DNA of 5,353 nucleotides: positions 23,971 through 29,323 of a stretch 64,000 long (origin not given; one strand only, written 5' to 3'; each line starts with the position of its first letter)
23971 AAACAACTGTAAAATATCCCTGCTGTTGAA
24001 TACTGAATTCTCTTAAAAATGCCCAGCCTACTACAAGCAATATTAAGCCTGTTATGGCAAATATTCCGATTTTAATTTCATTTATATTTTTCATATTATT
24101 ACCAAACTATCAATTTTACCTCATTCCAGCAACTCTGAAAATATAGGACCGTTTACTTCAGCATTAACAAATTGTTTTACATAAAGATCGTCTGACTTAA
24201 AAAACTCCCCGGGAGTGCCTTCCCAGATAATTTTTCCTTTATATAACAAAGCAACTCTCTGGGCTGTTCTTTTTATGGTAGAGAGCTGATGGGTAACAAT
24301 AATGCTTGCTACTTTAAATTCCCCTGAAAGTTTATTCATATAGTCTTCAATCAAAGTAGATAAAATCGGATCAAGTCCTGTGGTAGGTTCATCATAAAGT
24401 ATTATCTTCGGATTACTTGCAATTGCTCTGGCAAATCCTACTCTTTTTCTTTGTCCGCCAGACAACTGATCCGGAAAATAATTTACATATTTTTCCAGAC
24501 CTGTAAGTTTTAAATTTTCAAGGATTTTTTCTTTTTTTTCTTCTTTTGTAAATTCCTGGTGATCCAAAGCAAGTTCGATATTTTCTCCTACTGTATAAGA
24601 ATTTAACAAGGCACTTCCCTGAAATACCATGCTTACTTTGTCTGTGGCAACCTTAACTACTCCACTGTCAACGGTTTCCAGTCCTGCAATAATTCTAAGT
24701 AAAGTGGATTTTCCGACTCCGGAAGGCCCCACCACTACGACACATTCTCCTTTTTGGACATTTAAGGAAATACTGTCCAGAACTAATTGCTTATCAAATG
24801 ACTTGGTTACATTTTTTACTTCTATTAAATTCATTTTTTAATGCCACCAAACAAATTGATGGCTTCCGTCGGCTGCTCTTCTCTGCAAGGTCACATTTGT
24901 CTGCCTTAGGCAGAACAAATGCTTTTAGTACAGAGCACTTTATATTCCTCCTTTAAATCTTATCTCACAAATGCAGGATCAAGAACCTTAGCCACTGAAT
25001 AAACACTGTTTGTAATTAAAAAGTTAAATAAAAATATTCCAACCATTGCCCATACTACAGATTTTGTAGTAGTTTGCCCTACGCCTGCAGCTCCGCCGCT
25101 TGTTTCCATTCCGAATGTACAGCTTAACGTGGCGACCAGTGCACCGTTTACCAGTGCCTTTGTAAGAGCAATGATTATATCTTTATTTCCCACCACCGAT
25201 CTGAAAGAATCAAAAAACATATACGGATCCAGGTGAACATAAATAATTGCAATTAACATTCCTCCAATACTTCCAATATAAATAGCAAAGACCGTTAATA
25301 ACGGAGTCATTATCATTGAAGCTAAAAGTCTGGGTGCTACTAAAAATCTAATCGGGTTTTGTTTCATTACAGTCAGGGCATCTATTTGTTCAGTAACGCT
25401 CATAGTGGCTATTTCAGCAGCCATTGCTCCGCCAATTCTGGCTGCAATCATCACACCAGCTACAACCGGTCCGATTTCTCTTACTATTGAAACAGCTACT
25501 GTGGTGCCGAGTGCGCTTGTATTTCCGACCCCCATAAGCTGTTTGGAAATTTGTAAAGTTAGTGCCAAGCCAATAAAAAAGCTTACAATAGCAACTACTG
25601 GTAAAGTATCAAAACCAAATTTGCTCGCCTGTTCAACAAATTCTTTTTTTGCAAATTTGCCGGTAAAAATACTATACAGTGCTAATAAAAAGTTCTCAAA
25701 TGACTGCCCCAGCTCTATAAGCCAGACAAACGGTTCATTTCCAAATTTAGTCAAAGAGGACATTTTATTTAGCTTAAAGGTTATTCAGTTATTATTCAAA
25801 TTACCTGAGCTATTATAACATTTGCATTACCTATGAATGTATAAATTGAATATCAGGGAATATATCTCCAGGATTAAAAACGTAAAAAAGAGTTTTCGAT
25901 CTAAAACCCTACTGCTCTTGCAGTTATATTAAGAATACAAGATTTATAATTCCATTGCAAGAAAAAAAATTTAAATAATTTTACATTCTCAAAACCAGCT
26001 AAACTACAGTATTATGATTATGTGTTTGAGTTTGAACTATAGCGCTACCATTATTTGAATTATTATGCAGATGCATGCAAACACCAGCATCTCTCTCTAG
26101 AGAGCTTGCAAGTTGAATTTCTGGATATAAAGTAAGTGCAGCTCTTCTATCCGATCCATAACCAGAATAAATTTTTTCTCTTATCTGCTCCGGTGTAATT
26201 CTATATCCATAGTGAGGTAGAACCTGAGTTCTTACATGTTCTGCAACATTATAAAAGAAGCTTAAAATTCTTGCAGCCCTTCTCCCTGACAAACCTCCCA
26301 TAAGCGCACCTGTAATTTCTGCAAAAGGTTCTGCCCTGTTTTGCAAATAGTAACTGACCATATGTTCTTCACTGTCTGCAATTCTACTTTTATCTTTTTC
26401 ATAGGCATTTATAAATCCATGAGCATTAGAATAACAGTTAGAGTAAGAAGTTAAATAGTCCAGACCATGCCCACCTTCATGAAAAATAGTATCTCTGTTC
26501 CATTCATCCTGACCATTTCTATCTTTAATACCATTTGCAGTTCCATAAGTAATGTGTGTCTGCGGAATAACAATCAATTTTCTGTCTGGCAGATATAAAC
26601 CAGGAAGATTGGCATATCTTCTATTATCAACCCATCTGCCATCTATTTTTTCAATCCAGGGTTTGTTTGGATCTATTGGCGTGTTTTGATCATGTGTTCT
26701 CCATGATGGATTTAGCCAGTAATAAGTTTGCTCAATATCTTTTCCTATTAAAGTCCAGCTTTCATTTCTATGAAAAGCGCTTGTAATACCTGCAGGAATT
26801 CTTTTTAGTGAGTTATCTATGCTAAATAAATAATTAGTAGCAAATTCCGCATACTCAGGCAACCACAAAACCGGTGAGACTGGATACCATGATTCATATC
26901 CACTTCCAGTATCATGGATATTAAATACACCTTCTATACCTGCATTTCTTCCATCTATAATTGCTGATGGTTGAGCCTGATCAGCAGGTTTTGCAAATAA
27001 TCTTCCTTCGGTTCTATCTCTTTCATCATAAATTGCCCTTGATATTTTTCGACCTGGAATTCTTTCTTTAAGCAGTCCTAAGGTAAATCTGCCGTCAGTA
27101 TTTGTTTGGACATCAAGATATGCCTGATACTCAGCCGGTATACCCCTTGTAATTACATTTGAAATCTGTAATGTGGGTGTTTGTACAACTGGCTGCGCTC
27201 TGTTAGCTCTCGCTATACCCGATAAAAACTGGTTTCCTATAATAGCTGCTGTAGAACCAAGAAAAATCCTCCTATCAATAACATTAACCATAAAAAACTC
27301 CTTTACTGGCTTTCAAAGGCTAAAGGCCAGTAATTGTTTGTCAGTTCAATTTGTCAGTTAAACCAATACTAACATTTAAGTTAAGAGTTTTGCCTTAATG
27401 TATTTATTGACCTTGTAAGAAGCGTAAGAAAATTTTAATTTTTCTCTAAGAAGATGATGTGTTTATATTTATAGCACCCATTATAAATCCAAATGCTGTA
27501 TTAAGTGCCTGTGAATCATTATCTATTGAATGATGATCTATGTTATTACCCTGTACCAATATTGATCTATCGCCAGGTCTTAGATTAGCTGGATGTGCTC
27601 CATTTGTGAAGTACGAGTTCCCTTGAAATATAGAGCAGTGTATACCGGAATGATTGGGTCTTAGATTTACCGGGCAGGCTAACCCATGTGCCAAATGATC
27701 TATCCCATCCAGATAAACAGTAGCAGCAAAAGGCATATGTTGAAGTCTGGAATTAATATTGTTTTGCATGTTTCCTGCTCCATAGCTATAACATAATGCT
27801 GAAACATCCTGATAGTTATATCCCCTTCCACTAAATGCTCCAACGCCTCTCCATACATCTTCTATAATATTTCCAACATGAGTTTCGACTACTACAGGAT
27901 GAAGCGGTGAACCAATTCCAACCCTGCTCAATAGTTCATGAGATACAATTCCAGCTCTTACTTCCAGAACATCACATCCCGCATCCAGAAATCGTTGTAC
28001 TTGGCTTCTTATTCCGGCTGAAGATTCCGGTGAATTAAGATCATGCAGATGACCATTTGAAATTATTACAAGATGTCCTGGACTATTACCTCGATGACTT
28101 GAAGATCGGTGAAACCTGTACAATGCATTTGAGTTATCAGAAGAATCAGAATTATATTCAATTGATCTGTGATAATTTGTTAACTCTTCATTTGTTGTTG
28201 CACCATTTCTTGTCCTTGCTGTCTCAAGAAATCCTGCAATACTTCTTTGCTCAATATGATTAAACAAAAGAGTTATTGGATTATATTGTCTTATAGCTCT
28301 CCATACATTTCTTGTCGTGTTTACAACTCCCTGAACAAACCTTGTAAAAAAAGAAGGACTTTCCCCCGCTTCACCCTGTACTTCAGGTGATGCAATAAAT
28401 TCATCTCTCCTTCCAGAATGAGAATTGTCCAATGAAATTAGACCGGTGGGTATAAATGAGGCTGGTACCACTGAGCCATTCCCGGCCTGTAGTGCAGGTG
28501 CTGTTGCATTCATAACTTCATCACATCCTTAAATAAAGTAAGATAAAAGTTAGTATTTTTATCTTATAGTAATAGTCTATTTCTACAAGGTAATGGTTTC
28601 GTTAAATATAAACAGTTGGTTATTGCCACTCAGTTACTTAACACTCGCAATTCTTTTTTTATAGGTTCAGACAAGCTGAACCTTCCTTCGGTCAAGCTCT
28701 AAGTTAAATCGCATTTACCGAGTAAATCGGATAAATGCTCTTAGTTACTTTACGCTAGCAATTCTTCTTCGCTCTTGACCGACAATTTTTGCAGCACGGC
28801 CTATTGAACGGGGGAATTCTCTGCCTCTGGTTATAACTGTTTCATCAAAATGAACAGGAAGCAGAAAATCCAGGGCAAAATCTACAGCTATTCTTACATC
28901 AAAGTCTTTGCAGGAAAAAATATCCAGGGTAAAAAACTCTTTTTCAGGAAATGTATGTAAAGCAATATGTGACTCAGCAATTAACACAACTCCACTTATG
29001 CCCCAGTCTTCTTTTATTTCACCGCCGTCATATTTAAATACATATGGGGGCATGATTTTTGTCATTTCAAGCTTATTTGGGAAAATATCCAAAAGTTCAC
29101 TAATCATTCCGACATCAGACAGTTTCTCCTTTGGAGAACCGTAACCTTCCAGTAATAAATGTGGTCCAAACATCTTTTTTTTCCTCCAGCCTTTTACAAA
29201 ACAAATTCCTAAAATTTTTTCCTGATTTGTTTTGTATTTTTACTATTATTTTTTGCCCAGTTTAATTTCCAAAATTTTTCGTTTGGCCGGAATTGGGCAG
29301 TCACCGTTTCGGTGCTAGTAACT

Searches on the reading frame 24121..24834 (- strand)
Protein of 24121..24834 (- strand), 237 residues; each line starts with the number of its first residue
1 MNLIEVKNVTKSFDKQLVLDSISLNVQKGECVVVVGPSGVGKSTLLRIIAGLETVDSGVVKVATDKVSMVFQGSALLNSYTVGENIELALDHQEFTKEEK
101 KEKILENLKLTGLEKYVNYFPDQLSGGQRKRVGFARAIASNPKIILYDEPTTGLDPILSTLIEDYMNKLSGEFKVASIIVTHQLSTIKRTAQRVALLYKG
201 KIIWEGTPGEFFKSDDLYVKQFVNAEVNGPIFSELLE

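Call 79: search_protein_families(library=pfam, proteins=[window:24121-24834:-], max_evalue=0.001)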
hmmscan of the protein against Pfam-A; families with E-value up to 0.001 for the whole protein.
window:24121-24834:- (237 aa): 6 families
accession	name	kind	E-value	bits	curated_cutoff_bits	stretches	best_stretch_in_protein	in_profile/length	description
PF00005.33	ABC_tran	-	2e-31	109.9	25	1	19-152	1-137/137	ABC transporter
PF13304.12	AAA_21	-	1.9e-07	31.9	27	0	32-53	2-23/304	AAA domain, putative AbiEii toxin, Type IV TA system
PF03193.22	RsgA_GTPase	-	2.5e-05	24.6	30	1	9-60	87-137/174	RsgA GTPase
PF13191.12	AAA_16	-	6e-05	24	32.6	1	28-60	21-56/167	AAA ATPase domain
PF13401.12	AAA_22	-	0.00036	21.3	27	1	29-63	5-40/130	AAA domain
PF02463.25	SMC_N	-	0.00055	19.9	40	0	86-195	109-210/220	RecF/RecN/SMC N terminal domain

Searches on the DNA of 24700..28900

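Call 59: search_rna_families(source=window, start=24700, end=28900, threshold=evalue, max_evalue=5)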
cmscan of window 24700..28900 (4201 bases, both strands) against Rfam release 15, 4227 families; matches with E-value up to 5: 2.
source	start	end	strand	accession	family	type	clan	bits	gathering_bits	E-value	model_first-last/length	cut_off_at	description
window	25751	25836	+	RF00998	mir-562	Gene; miRNA;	-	20.4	100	0.95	1-89/89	no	mir-562 microRNA precursor family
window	24745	24936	-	RF03159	RAGATH-7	Gene; sRNA;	-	18.8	111.8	0.54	1-208/208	no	RAGATH-7 RNA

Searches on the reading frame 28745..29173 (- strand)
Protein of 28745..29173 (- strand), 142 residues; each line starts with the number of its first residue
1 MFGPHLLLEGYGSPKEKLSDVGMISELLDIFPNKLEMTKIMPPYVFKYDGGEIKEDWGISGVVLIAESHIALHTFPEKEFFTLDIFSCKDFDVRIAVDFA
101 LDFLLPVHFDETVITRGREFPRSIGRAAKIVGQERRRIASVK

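Call 10: search_protein_families(library=ncbifam, proteins=[window:28745-29173:-])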
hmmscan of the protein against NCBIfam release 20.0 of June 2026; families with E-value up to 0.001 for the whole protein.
window:28745-29173:- (142 aa): 1 family
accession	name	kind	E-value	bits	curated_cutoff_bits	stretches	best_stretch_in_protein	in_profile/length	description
TIGR03330.1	SAM_DCase_Bsu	equivalog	1.2e-19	70.7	75.65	1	2-117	3-112/112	adenosylmethionine decarboxylase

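Call 79: search_protein_families(library=pfam, proteins=[window:28745-29173:-], max_evalue=0.001)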
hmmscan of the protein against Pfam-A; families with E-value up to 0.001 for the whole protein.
window:28745-29173:- (142 aa): 1 family
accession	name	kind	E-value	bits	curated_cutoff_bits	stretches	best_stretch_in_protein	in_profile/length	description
PF02675.21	AdoMet_dc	-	1.4e-24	87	25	1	5-117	1-107/107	S-adenosylmethionine decarboxylase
